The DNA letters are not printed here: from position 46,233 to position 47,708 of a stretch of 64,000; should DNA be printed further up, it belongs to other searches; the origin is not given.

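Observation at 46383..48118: Split OLD-family / AbiL-like abortive-infection candidate: AAA_21 ATPase plus translationally coupled DUF4276 (TOPRIM-like) gene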

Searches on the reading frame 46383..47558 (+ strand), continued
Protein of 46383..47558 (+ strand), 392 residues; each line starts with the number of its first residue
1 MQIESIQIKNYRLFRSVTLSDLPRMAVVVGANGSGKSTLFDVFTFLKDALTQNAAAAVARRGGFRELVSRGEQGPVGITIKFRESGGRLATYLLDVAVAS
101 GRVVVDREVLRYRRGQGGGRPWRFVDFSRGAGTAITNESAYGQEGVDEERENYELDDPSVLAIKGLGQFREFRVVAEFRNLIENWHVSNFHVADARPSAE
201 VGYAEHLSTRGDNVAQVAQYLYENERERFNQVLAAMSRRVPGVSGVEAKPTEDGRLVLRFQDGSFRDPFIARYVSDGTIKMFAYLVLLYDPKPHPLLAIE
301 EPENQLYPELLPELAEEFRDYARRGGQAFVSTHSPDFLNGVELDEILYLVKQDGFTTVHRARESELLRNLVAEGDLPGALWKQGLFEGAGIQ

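Call 82: search_dna_similar(query=window:46383-47558:+, collection=plasmids, mode=protein, max_evalue=1e-20, max_rows=15)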
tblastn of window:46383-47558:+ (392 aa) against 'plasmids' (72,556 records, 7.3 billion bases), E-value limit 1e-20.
Records with a match: 10; places in all: 10; records where one place covers at least 80% of the query: 10.
Best place of each record, by identity: <60% 10.
By first word of the organism name: Synechocystis 4; Pseudanabaena 1; Aeromonas 1; Persicobacter 1; Meiothermus 1; Pseudomonas 1; Rahnella 1.
By predicted mobility (MOB-suite, as given by PLSDB): non-mobilizable 8; conjugative 2.
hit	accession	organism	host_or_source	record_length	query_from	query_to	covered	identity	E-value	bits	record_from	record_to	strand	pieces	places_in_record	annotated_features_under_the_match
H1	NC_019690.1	Pseudanabaena sp. PCC 7367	-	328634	1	389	99%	56.7%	6e-134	430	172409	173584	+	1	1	AAA family ATPase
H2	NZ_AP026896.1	Aeromonas caviae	Microbe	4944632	1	392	100%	55.8%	5e-132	424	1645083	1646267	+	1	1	none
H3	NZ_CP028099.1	Synechocystis sp. IPPAS B-1465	axenic culture,Synechocystis sp. GT-L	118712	1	390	99%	55.3%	4e-129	416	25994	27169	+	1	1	AAA family ATPase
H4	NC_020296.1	Synechocystis sp. PCC 6803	-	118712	1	390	99%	55.3%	4e-129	416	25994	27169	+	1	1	AAA family ATPase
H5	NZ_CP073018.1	Synechocystis sp. PCC 6803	cell culture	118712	1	390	99%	55.3%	4e-129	416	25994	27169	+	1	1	AAA family ATPase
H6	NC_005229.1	Synechocystis sp. PCC 6803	-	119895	1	390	99%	55.3%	4e-129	416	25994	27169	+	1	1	AAA family ATPase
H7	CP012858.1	Persicobacter sp. JZB09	cell culture,soil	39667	1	389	99%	51.9%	1e-125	406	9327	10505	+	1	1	record has no annotation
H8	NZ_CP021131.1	Meiothermus taiwanensis WR-220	-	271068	2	384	98%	42.4%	5e-78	269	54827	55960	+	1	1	AAA family ATPase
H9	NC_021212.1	Pseudomonas sp. GLE121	Ecology Glacier ice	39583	2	381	97%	38.0%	2e-71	250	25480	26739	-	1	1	AAA family ATPase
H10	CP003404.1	Rahnella aquatilis HX2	-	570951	3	381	97%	38.0%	4e-66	234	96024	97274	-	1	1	hypothetical protein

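Call 83: search_dna_similar(query=window:46383-47558:+, collection=phages, mode=protein, max_evalue=1e-10, max_rows=10)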
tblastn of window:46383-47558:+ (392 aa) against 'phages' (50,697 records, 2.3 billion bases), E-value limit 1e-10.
Records with a match: 1; places in all: 1; records where one place covers at least 80% of the query: 1.
Best place of each record, by identity: <60% 1.
By first word of the organism name: Bacteriophage 1.
By host as written in the record: - 1.
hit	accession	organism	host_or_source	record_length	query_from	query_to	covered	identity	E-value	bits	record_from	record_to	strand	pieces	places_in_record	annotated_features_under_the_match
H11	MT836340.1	Bacteriophage sp.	human fecal samples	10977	2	386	98%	33.3%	4e-56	204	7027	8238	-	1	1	record has no annotation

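Call 84: get_annotated_region(hit=H6, flank=7000)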
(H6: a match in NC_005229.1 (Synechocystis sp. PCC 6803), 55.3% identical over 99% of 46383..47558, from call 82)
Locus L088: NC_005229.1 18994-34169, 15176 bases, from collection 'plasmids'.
description: Synechocystis sp. PCC 6803 plasmid pSYSM, complete sequence
organism: Synechocystis sp. PCC 6803 (NCBI taxid 1148)
taxonomy: Bacteria; Cyanobacteriota; Cyanophyceae; Synechococcales; Merismopediaceae; Synechocystis; Synechocystis sp. PCC 6803
host: -; source: -; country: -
typing (MOB-suite, as given by PLSDB): non-mobilizable
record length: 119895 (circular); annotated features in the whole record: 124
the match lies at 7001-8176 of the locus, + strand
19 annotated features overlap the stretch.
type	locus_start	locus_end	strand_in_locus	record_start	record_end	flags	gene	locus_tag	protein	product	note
CDS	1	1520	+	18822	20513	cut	-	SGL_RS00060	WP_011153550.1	hypothetical protein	-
CDS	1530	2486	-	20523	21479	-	-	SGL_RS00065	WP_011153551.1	LAGLIDADG endonuclease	-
CDS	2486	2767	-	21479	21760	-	-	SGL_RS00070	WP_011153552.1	hypothetical protein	-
CDS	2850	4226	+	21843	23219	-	-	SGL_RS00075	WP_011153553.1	HNH endonuclease domain-containing protein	-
CDS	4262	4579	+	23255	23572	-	-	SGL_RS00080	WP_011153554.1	nucleotidyltransferase domain-containing protein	-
CDS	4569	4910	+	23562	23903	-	-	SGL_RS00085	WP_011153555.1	DUF86 domain-containing protein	-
CDS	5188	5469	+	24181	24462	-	-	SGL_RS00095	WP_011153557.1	type II toxin-antitoxin system RelE/ParE family toxin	-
CDS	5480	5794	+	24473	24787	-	-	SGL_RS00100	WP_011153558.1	HigA family addiction module antitoxin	-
CDS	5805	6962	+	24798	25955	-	-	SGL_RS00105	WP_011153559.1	cysteine desulfurase family protein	-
CDS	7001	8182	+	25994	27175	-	-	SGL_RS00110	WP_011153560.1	AAA family ATPase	-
CDS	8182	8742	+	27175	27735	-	-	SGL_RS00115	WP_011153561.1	DUF4276 family protein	-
CDS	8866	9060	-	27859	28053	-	-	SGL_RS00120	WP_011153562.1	DUF433 domain-containing protein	-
CDS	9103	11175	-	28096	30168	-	-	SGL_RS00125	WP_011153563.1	DNA phosphorothioation-associated putative methyltransferase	-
CDS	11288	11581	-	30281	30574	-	-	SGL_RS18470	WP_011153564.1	HNH endonuclease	-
CDS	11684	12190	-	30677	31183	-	-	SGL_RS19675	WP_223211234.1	hypothetical protein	-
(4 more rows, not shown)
